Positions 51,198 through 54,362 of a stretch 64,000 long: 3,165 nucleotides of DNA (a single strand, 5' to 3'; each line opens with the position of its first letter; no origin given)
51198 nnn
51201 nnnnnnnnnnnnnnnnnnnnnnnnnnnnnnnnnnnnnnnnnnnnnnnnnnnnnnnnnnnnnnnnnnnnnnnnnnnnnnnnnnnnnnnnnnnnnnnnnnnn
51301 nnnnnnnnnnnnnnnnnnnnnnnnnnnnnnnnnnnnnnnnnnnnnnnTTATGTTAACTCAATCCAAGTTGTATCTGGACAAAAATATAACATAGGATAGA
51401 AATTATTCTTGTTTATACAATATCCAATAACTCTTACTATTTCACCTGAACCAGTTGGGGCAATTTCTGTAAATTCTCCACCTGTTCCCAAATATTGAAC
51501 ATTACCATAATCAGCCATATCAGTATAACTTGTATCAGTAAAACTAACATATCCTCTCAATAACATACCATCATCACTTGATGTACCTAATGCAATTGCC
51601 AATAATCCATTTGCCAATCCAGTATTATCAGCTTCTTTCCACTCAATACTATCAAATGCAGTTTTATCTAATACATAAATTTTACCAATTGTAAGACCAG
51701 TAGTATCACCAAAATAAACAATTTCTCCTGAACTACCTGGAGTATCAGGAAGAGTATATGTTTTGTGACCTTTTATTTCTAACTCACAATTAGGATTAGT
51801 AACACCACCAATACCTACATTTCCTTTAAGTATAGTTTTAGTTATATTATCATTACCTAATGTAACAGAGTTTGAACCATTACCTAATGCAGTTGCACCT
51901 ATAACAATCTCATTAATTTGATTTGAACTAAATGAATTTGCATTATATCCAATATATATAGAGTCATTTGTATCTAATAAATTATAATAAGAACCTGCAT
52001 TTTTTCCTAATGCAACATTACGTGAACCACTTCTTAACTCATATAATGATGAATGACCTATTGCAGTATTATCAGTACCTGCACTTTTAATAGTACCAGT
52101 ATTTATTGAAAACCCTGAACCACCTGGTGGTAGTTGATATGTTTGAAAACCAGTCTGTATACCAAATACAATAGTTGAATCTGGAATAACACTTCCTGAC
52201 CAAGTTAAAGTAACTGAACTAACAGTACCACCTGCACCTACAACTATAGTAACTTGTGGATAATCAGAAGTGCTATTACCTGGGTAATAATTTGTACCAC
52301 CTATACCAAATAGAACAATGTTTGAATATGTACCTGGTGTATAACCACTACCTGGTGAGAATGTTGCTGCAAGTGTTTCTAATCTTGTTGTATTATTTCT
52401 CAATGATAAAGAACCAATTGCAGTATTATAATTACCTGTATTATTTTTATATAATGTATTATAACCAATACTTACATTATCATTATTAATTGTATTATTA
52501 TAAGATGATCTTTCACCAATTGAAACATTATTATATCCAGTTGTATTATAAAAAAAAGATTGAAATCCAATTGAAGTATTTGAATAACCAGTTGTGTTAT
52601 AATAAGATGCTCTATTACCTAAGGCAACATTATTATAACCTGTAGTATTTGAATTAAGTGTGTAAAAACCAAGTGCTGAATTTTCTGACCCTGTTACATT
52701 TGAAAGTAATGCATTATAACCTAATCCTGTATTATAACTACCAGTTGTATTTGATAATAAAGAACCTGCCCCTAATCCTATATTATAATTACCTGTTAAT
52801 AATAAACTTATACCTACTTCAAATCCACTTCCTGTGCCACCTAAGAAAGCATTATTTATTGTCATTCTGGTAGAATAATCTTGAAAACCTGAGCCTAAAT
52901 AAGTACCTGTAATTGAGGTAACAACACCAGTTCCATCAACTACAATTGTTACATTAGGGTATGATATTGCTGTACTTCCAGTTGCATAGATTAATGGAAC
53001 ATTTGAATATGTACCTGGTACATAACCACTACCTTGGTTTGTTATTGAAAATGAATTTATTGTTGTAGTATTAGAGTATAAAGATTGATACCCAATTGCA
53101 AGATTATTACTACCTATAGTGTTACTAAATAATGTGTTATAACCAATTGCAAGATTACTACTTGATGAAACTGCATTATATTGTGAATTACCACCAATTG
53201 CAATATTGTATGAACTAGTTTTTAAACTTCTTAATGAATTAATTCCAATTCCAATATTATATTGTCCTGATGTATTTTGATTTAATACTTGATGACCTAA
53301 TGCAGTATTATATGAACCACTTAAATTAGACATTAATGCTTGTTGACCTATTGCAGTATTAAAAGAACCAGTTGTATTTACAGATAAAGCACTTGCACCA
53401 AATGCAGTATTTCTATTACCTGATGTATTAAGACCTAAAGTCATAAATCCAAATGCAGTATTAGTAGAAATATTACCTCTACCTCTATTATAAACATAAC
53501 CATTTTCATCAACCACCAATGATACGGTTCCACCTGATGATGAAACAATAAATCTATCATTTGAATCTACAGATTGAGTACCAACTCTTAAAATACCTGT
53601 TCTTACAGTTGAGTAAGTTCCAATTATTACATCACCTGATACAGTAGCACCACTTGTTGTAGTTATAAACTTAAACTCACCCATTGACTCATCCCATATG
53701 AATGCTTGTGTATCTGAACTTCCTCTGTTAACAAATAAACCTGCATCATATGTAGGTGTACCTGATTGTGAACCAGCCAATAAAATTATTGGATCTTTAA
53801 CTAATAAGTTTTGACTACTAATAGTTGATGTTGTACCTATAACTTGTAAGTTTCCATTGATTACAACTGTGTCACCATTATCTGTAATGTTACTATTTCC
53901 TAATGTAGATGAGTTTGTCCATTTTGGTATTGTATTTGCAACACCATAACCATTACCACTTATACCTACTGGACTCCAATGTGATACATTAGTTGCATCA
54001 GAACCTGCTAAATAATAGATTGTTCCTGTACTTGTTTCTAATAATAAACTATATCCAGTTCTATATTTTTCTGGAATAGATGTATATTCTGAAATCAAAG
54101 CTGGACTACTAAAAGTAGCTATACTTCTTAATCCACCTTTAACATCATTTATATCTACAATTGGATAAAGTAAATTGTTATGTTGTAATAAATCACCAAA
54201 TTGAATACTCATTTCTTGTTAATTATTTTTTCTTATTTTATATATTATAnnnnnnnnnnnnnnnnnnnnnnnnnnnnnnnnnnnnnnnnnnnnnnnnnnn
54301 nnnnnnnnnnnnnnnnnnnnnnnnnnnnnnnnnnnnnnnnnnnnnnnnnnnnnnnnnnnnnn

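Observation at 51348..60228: Three tandem fibre genes; two share an N-terminal anchor but differ in their YadA-head-like repeat and C-terminal regions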

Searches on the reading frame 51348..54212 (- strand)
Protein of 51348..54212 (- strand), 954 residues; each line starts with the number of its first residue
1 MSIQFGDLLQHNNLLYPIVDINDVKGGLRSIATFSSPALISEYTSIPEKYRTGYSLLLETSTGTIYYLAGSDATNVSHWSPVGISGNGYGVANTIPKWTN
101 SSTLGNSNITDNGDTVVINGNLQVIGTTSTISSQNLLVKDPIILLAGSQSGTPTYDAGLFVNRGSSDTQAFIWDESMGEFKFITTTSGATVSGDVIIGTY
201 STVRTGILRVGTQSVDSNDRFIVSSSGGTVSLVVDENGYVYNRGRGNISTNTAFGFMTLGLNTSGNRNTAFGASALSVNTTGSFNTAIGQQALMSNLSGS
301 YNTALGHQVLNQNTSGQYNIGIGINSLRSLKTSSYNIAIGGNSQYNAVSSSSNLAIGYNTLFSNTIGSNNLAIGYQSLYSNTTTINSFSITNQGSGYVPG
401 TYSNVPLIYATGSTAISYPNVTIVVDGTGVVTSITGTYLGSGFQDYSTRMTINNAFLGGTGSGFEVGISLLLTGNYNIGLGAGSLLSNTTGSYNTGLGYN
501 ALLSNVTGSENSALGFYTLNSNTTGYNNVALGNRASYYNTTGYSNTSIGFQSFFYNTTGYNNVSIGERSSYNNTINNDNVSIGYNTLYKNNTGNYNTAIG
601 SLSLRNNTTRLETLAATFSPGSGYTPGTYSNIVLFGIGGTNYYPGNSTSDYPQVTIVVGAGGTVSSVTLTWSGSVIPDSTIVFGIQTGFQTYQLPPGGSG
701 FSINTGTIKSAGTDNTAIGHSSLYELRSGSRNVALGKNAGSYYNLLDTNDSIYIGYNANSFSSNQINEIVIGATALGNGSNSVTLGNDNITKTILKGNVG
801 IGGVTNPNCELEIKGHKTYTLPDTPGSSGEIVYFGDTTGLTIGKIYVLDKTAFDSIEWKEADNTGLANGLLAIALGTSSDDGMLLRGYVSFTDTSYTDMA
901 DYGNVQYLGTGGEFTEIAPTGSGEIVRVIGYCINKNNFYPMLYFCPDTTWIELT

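Call 6: search_protein_families(library=pfam, proteins=[window:51348-54212:-], max_evalue=1)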
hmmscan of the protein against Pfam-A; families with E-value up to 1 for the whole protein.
window:51348-54212:- (954 aa): 0 families

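Call 7: search_protein_families(library=phrogs, proteins=[window:51348-54212:-], max_evalue=0.01)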
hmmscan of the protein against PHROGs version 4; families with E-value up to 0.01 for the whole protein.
window:51348-54212:- (954 aa): 4 families
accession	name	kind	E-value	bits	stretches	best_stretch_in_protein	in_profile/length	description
phrog_6002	-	head and packaging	2.1e-56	192.2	6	186-342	648-793/1183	virion structural protein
phrog_4636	-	tail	1.5e-49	170.1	4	280-387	233-351/763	tail spike protein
phrog_23837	-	head and packaging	5e-43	148.7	2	453-636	206-387/507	virion structural protein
phrog_12121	-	unknown function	0.00041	21.4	1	902-938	117-153/165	-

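Call 8: search_solved_structures(query=window:51348-54212:-, max_evalue=1, show_alignments=2)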
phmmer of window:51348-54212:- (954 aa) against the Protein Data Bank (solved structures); distinct sequences matched with E-value up to 1: 0.

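Call 12: search_dna_similar(query=window:51348-54212:-, collection=phages, mode=protein, max_rows=30)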
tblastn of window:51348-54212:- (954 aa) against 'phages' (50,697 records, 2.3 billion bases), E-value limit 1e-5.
Records with a match: 91; places in all: 208; records where one place covers at least 80% of the query: 0.
Best place of each record, by identity: <60% 91.
By first word of the organism name: Synechococcus 32; Bacillus 17; Prochlorococcus 6; Cyanophage 6; Staphylococcus 5; Flavobacterium 4; Pelagibacter 3; uncultured 3; Caudoviricetes 3; Roseobacter 3; and 6 more.
By host as written in the record: - 22; Synechococcus sp. 9; Bacillus subtilis 6; Bacillus subtilis BEST7003 6; Synechococcus sp. WH8102 4; Flavobacterium sp. LMO8 4; Synechococcus 3; Candidatus Pelagibacter sp. HTCC7211 2; and 26 more.
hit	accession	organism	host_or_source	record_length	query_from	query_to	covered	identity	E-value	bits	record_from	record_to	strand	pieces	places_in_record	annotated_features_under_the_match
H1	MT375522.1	Methylophilales phage Venkman EXVC282S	Methylophilales bacterium H5P1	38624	249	786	56%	31.7%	1e-30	137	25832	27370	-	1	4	putative FhaB-like adhesion protein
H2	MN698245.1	Pelagibacter phage HTVC111P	Candidatus Pelagibacter sp. HTCC7211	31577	251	739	51%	33.2%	3e-28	222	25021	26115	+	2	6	putative tail fiber protein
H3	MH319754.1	Marine virus AG-345-L05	single cell amplified by WGA-X; seawater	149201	264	772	53%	29.1%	7e-7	115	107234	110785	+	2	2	record has no annotation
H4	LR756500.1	uncultured phage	metagenomic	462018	81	606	55%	27.1%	2e-10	72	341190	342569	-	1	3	record has no annotation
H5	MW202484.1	Caudoviricetes sp.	Manatee Spring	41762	243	636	41%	36.0%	6e-33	144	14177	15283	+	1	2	endo n acetylneuraminidase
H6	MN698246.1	Pelagibacter phage HTVC112P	Candidatus Pelagibacter sp. HTCC7211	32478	249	623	39%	36.4%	3e-33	234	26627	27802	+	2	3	putative tail fiber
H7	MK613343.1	Roseobacter phage CRP-1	Rhodobacteraceae bacterium FZCC0023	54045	249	638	41%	34.2%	8e-32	141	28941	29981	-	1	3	putative tail structural protein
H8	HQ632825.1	Prochlorococcus phage P-SSM5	Prochlorococcus marinus NATL2A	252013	250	739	41%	33.3%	1e-9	129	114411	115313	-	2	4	hypothetical protein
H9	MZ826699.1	Escherichia phage P817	Escherichia coli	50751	246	786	44%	30.7%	1e-7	121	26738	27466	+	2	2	tail fibers protein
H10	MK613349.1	Roseobacter phage CRP-7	Rhodobacteraceae bacterium FZCC0042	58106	251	609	28%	47.4%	8e-18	189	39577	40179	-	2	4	putative tail structural protein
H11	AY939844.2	Prochlorococcus phage P-SSM2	Prochlorococcus sp. NATL1A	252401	249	606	38%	34.1%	5e-15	158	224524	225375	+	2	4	putative T4-like proximal tail fiber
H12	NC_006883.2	Prochlorococcus phage P-SSM2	Prochlorococcus sp. NATL1A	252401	249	606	38%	34.1%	5e-15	158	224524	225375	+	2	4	tail spike protein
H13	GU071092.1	Prochlorococcus phage P-SSM2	-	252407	249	606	38%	34.1%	5e-15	158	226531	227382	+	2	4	conserved hypothetical protein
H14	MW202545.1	Caudoviricetes sp.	Manatee Spring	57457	266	610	36%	35.3%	6e-28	128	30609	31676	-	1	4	endo n acetylneuraminidase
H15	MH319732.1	Marine virus AG-345-E02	single cell amplified by WGA-X; seawater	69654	251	613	38%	31.7%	1e-19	101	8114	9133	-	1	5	record has no annotation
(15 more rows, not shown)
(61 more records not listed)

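Call 25: find_homologous_proteins(query=window:51348-54212:-, max_evalue=0.00001)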
Query window:51348-54212:- (954 aa): 3425 proteins with E <= 0.00001 among 8000 candidates; the best 120 are listed.
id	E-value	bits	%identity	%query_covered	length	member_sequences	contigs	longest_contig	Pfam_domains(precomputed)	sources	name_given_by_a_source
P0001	0.0e+0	2035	100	100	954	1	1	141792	-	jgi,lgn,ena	-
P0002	0.0e+0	1099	64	64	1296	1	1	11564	PF26696.1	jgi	jgi:hypothetical protein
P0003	0.0e+0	1080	64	88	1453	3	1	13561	-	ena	-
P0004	0.0e+0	1068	64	88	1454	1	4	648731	-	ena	-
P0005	0.0e+0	1054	63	88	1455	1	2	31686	-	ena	-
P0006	0.0e+0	1045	52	81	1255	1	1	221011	-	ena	-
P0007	2.2e-282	958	50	100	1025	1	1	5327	-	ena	-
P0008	1.8e-280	952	52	83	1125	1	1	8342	PF26696.1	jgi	jgi:hypothetical protein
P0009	4.0e-277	940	60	64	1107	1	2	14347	-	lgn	-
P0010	3.6e-262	891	55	100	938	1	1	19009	-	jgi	-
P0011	3.9e-261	888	54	84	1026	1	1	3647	-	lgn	-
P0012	1.2e-255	869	54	85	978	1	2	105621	-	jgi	-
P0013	1.4e-254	866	49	88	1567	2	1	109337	-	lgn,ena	-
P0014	1.4e-250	853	56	88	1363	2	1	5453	-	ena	-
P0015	9.1e-241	820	57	84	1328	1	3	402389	-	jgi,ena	jgi:hypothetical protein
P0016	5.4e-231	788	52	71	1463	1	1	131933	-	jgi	-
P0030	1.0e-172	595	59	54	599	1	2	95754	PF26696.1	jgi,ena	jgi:hypothetical protein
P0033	9.0e-156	539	57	29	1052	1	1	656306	-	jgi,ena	jgi:hypothetical protein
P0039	2.8e-144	501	55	63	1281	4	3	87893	PF13884.12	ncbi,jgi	jgi:hypothetical protein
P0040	6.7e-144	500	61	25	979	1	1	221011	-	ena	-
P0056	1.7e-124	435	40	63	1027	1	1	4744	PF18338.8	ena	-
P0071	6.1e-94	334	32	53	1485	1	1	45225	PF26696.1,PF13884.12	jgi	jgi:trimeric autotransporter adhesin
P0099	2.4e-76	276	40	41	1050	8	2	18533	PF26696.1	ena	-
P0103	1.3e-75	274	39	16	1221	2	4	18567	PF26696.1,PF13884.12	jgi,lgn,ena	-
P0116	4.0e-73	265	33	41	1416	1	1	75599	PF26696.1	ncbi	-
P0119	1.9e-72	263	39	40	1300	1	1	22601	PF26696.1,PF13884.12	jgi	jgi:trimeric autotransporter adhesin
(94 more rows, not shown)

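Call 27: search_protein_families(library=pfam, proteins=[P0002, P0004, P0071, P0056, P0039], max_evalue=0.01)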
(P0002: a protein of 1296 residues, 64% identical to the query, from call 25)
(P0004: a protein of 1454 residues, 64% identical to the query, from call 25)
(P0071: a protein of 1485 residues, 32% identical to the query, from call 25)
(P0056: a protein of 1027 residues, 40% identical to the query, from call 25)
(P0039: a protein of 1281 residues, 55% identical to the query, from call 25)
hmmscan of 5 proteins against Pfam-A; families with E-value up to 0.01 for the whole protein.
P0002 (1296 aa): 0 families

P0004 (1454 aa): 0 families

P0071 (1485 aa): 1 family
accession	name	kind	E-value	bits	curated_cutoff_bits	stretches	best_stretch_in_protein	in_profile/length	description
PF13884.11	Peptidase_S74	-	1.8e-06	28.5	22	1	1279-1336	1-57/58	Chaperone of endosialidase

P0056 (1027 aa): 1 family
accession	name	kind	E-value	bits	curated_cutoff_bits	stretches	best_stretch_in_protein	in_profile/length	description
PF18338.7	BppL_N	-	6.4e-05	22.8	25.8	2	998-1014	8-24/25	Lower baseplate protein N-terminal domain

P0039 (1281 aa): 1 family
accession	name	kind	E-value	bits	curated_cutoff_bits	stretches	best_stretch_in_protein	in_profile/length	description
PF13884.11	Peptidase_S74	-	1.1e-05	26.1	22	1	1218-1249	24-57/58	Chaperone of endosialidase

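Call 48: predict_structure(alignment_id=A1)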
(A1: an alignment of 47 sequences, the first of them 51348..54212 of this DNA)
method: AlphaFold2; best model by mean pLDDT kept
length: 954 residues; sequences in the alignment: 47
mean_pLDDT: 65.6   pTM: 0.45
mean pLDDT of the five models: 65.6, 64.3, 63.7, 63.6, 60.6
residues with pLDDT >= 90: 68; 70-90: 365; 50-70: 310; < 50: 211
segments of 3 or more residues with pLDDT < 50: 1-34, 47-55, 84-157, 160-165, 179-209, 245-249, 605-607, 802-828, 895-903
pLDDT, mean of each block of 10 residues (from residue 1): 26 32 31 46 51 47 53 57 40 34 35 41 41 44 40 46 47 50 43 39 42 56 56 60 52 66 72 76 81 80 83 76 78 74 66 74 66 76 74 89 89 79 90 82 75 80 82 70 69 75 70 80 73 79 80 75 80 68 68 59 55 87 93 89 72 92 92 78 90 88 86 67 70 82 72 89 86 87 77 61 44 37 43 67 73 68 62 74 60 48 54 64 59 55 54 53
secondary structure, 60 per line:
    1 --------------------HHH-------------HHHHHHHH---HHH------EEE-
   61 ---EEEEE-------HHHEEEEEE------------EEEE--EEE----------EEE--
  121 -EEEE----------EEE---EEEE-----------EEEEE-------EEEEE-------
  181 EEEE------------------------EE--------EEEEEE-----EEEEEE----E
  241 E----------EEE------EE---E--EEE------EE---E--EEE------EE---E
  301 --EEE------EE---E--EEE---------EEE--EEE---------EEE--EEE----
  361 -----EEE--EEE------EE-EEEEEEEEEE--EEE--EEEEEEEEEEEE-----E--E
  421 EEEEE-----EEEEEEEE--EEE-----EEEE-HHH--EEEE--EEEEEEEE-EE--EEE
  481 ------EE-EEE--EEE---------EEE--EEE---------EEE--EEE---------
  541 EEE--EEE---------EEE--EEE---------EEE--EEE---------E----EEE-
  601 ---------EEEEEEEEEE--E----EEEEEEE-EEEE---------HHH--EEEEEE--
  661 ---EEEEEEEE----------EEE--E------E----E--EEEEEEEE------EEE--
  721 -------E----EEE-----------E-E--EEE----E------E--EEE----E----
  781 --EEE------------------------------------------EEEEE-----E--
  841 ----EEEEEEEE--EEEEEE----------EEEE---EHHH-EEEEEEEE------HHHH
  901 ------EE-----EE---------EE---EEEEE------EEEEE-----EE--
elements in order (helices of 4 or more, strands of 3 or more residues): H37-44 E57-59 E64-68 E79-84 E97-100 E103-105 E116-118 E122-125 E136-138 E142-145 E157-161 E169-173 E181-184 E219-224 E230-235 E252-254 E269-271 E286-288 E303-305 E320-322 E332-334 E337-339 E349-351 E354-356 E366-368 E371-373 E383-392 E395-397 E400-411 E420-425 E431-438 E441-443 E449-452 E459-462 E465-472 E478-480 E490-492 E495-497 E507-509 E512-514 E524-526 E529-531 E541-543 E546-548 E558-560 E563-565 E575-577 E580-582 E597-599 E610-619 E627-633 E635-638 E653-658 E664-671 E682-684 E702-709 E716-718 E733-735 E752-754 E769-771 E783-785 E828-832 E845-852 E855-860 E871-874 E883-890 H897-900 E930-934 E941-945

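Call 51: fold_search(model_id=the predicted structure, library=pdb)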
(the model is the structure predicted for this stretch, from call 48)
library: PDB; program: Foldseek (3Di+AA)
matches with E <= 10: 106; with E <= 0.001: 0
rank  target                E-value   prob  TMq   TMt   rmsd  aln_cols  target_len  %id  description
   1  6g0x_A                3.8e-03  0.38  0.12  0.15  15.8       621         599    9  TAILSPIKE PROTEIN OF E. COLI BACTERIOPHAGE HK620 IN COMPLEX WITH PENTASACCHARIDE (released 2018-04-04)
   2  9beu_A                5.0e-03  0.08  0.05  0.07  24.3       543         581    9  Structure of GH110B in complex with a lambda-carrageenan oligosaccharide (released 2025-08-27)
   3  2x6y_A                6.0e-03  0.21  0.10  0.13  16.6       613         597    9  Tailspike protein mutant D339A of E.coli bacteriophage HK620 in complex with hexasaccharide (released 2011-03-02)
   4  9beu_B                6.3e-03  0.21  0.08  0.11  15.2       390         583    8  Structure of GH110B in complex with a lambda-carrageenan oligosaccharide (released 2025-08-27)
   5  4xop_A                6.9e-03  0.38  0.13  0.17  15.5       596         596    9  Tailspike protein double mutant D339N/E372Q of E. coli bacteriophage HK620 in complex with hexasaccharide (released 2016-01-27)
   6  2x6w_A                1.3e-02  0.33  0.13  0.18  15.1       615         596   10  Tailspike protein mutant E372Q of E.coli bacteriophage HK620 in complex with hexasaccharide (released 2011-03-02)
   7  4xm3_A                1.4e-02  0.18  0.11  0.14  16.3       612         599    9  Tailspike protein mutant E372A of E. coli bacteriophage HK620 in complex with pentasaccharide (released 2016-01-27)
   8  4xor_A                1.8e-02  0.20  0.12  0.15  16.1       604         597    9  Tailspike protein double mutant D339N/E372Q of E. coli bacteriophage HK620 in complex with pentasaccharide (released 2016-01-27)
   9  4avz                  2.1e-02  0.15  0.10  0.14  16.0       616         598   10  Tailspike protein mutant E372Q of E. coli bacteriophage HK620 (released 2012-09-26)
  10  7xza_A                2.5e-02  0.25  0.10  0.17  17.4       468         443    9  Mutant (Y242F) of the N-terminal domain of fucoidan lyase FdlA (released 2022-09-28)
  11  7xzc_B                2.7e-02  0.28  0.11  0.18  17.4       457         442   10  Mutant (R240A) of the N-terminal domain of fucoidan lyase FdlA (released 2022-09-28)
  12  4xle_A                2.7e-02  0.16  0.11  0.15  16.1       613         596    9  Tailspike protein double mutant D339N/E372A of E. coli bacteriophage HK620 in complex with hexasaccharide (released 2016-01-20)
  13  7xzd_A                3.7e-02  0.20  0.10  0.17  17.3       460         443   11  Mutant (F179A) of the N-terminal domain of fucoidan lyase FdlA (released 2022-09-28)
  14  7jw4_B                3.7e-02  0.13  0.09  0.11  14.7       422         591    8  Crystal structure of PdGH110B in complex with D-galactose (released 2020-11-04)
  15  7xzb_A                4.3e-02  0.44  0.13  0.24  15.6       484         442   10  Mutant (Y242A) of the N-terminal domain of fucoidan lyase FdlA (released 2022-09-28)
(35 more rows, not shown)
